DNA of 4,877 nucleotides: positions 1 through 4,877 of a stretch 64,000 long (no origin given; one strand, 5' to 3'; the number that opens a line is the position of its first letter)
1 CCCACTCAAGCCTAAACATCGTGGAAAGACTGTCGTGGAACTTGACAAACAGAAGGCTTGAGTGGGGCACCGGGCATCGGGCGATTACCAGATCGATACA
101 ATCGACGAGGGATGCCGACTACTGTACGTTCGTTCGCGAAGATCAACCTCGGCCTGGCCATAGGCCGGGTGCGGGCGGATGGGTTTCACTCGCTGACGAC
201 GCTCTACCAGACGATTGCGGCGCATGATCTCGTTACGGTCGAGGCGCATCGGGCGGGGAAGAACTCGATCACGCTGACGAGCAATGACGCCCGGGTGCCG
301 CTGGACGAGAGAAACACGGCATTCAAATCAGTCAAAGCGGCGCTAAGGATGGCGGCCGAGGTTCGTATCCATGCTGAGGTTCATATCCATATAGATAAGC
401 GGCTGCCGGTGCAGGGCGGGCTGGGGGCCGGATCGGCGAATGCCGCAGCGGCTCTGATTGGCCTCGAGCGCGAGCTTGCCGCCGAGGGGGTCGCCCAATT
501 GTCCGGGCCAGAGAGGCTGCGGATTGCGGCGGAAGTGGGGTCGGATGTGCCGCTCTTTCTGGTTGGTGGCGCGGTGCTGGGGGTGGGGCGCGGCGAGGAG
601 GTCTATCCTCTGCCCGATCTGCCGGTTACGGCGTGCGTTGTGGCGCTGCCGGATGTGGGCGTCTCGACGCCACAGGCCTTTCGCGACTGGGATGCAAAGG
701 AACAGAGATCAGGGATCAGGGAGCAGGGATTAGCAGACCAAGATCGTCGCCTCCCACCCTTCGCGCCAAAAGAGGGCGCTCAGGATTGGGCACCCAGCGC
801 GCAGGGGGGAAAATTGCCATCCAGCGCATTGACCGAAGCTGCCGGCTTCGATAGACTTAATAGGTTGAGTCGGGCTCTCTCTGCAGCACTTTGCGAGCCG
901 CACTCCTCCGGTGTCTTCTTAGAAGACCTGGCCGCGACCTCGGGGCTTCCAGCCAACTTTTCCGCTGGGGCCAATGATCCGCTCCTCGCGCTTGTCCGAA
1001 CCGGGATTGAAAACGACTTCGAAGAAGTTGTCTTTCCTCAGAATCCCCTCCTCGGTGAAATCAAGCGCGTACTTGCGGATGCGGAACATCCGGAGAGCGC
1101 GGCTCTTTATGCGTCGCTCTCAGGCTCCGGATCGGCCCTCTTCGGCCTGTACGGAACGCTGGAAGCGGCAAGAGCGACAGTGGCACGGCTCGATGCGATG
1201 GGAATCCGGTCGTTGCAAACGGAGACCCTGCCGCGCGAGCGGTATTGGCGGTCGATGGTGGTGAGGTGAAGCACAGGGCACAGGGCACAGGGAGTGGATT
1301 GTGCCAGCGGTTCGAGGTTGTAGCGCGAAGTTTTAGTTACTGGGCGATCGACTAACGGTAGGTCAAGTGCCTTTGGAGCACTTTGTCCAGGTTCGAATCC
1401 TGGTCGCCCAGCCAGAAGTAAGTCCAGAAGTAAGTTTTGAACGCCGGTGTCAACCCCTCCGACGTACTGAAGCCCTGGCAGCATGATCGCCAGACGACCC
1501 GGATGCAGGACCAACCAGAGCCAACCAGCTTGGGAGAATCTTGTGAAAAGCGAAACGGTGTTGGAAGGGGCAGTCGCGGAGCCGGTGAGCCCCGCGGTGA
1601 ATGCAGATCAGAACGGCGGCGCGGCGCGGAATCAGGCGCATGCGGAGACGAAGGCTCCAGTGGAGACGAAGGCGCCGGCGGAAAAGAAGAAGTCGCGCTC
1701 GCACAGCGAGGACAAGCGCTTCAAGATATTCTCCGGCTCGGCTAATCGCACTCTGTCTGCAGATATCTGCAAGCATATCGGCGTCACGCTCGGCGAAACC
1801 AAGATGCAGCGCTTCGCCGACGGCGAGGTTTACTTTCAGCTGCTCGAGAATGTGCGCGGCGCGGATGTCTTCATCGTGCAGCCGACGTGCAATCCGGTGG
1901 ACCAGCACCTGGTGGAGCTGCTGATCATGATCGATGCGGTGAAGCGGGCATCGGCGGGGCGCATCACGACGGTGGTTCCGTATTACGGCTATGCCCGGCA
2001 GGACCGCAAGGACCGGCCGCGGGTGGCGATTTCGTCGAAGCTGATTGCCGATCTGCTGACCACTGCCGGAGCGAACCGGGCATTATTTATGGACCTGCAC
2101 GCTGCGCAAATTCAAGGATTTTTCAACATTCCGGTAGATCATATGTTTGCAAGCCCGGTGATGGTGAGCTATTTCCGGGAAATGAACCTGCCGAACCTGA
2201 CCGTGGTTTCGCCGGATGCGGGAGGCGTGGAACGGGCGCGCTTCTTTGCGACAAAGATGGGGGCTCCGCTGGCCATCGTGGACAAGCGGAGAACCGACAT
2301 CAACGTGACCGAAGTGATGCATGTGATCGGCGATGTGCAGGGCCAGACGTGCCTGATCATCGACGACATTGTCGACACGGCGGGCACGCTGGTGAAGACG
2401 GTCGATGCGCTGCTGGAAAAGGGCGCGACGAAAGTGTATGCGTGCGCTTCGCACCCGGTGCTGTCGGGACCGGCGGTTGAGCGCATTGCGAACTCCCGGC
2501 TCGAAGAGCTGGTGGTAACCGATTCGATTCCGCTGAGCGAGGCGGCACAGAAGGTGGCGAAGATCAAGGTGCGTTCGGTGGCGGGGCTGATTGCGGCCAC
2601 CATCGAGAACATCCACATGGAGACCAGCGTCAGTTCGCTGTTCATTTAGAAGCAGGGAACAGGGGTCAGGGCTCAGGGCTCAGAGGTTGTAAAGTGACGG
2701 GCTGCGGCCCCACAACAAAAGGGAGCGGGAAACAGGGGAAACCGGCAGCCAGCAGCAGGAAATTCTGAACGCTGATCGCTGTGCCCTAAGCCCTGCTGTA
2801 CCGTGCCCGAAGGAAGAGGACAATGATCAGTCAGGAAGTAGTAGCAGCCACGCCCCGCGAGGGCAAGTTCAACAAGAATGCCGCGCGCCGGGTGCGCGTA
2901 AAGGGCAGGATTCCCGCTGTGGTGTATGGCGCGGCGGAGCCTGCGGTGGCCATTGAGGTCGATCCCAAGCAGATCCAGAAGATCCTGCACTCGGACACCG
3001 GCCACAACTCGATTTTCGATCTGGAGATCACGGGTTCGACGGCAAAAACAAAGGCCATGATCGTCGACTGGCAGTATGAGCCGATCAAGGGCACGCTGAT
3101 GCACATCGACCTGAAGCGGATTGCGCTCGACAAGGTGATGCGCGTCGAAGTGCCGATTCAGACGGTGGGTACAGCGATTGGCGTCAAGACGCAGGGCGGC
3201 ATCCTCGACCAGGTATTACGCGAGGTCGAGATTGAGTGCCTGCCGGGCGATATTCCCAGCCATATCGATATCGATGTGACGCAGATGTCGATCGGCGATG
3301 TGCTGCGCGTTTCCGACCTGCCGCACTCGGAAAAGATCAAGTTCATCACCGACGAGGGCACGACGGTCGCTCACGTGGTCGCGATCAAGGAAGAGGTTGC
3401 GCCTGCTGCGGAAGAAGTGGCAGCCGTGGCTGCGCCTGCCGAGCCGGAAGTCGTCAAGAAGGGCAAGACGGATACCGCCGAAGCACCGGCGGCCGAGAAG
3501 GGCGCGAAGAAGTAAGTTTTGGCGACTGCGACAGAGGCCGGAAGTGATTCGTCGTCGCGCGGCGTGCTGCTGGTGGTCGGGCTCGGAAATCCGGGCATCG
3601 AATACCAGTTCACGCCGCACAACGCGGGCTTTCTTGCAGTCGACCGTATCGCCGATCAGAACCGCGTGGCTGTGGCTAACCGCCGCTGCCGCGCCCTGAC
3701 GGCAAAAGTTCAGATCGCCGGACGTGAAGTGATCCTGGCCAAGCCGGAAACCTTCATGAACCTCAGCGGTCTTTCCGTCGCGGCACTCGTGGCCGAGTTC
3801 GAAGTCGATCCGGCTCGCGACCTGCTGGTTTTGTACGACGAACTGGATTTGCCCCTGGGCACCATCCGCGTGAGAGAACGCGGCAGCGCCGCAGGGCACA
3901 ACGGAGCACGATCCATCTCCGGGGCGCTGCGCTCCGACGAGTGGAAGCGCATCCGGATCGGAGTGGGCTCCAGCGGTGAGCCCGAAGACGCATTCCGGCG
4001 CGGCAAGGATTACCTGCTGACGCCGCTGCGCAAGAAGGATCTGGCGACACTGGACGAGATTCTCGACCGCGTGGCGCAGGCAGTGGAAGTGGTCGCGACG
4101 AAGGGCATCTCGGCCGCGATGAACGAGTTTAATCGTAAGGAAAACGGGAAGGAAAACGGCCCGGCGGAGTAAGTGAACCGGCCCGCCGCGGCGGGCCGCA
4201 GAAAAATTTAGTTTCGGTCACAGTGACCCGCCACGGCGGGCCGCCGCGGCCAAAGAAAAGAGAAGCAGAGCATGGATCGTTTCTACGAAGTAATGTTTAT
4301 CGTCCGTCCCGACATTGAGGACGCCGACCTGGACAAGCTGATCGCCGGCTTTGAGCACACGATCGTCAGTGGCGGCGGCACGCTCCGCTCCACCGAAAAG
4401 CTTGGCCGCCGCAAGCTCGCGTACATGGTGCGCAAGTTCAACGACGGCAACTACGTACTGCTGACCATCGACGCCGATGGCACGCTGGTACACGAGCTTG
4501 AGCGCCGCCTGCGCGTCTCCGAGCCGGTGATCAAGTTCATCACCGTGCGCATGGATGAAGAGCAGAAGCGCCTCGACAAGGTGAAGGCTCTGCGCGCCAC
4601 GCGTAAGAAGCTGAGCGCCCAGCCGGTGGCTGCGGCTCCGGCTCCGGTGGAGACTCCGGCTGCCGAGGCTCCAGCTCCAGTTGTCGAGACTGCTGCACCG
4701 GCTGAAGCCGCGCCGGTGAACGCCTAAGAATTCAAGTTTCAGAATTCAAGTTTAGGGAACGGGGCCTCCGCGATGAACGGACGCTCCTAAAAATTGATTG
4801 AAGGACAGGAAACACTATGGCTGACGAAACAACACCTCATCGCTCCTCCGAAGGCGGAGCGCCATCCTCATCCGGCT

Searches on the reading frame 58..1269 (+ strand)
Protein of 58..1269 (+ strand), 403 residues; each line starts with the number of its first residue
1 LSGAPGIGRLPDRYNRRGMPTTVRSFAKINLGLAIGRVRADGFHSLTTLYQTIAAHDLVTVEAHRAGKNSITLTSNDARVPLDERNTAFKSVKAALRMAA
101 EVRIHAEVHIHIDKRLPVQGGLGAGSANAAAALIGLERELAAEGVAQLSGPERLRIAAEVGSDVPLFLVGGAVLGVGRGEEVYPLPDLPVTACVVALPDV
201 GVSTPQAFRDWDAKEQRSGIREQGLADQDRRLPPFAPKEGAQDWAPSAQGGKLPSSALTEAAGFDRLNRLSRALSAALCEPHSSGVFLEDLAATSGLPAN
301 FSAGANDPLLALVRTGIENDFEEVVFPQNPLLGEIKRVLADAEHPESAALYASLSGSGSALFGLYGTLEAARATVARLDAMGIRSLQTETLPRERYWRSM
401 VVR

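Call 56: search_protein_families(library=pfam, proteins=[window:58-1269:+], max_evalue=0.001)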
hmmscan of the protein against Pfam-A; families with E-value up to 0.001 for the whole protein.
window:58-1269:+ (403 aa): 2 families
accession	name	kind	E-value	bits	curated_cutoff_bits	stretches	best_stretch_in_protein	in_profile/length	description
PF00288.32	GHMP_kinases_N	-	1.7e-10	41.4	22.3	1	93-171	5-87/87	GHMP kinases N terminal domain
PF08544.19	GHMP_kinases_C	-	3.8e-05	24.4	21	1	314-382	18-83/85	GHMP kinases C terminal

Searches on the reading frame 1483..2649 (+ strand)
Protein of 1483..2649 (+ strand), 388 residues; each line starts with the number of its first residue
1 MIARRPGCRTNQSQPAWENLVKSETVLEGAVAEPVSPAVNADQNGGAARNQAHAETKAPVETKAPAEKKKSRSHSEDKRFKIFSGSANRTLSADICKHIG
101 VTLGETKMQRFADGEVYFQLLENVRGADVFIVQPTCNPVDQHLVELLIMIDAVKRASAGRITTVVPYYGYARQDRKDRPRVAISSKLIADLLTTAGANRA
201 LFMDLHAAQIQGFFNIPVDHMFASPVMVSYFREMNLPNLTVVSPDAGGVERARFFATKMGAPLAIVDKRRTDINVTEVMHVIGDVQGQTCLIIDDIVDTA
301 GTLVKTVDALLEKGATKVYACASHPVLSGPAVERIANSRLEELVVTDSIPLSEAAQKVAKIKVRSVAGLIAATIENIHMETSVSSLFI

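Call 56: search_protein_families(library=pfam, proteins=[window:1483-2649:+], max_evalue=0.001)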
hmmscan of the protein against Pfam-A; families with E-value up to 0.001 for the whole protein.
window:1483-2649:+ (388 aa): 3 families
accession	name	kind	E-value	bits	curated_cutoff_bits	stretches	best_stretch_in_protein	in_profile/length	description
PF13793.12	Pribosyltran_N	-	1.4e-51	173.7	25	1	81-196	2-117/117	N-terminal domain of ribose phosphate pyrophosphokinase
PF14572.12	Pribosyl_synth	-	1.2e-23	84.5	27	1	279-387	75-183/184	Phosphoribosyl synthetase-associated domain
PF00156.33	Pribosyltran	-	3.9e-19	68.9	26.3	1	230-332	22-132/158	Phosphoribosyl transferase domain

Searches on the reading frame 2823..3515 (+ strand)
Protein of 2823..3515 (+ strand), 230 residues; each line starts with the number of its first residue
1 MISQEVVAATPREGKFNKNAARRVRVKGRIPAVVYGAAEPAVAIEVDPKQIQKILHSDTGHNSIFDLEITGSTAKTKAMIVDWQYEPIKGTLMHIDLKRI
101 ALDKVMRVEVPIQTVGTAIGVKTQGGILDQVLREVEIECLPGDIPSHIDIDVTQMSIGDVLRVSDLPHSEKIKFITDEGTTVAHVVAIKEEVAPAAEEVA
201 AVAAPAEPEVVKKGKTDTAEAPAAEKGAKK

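Call 56: search_protein_families(library=pfam, proteins=[window:2823-3515:+], max_evalue=0.001)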
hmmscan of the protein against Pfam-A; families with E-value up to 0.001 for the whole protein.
window:2823-3515:+ (230 aa): 2 families
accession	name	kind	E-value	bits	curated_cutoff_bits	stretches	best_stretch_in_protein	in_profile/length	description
PF14693.11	Ribosomal_TL5_C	-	1.3e-27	96.4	27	1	106-187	2-82/84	Ribosomal protein TL5, C-terminal domain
PF01386.24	Ribosomal_L25p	-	1.2e-22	80.6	23.6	1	8-97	2-82/82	Ribosomal L25p family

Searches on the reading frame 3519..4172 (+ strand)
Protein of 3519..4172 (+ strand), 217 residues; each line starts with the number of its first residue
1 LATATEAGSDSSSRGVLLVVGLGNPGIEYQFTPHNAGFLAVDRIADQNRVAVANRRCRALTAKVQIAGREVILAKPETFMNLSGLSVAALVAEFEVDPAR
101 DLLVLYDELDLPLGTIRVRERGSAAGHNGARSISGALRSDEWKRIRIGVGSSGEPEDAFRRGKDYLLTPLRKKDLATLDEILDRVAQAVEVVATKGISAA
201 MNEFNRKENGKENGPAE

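Call 56: search_protein_families(library=pfam, proteins=[window:3519-4172:+], max_evalue=0.001)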
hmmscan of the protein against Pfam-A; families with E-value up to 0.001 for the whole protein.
window:3519-4172:+ (217 aa): 1 family
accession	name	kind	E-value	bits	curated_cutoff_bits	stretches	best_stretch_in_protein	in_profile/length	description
PF01195.25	Pept_tRNA_hydro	-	6.7e-58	196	27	1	18-205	1-183/183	Peptidyl-tRNA hydrolase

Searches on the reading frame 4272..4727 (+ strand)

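Call 56: search_protein_families(library=pfam, proteins=[window:4272-4727:+], max_evalue=0.001)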
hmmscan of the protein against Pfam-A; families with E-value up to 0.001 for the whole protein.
window:4272-4727:+ (151 aa): 1 family
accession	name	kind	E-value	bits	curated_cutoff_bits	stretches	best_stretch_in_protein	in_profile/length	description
PF01250.22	Ribosomal_S6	-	6.3e-27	94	27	1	5-93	2-90/90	Ribosomal protein S6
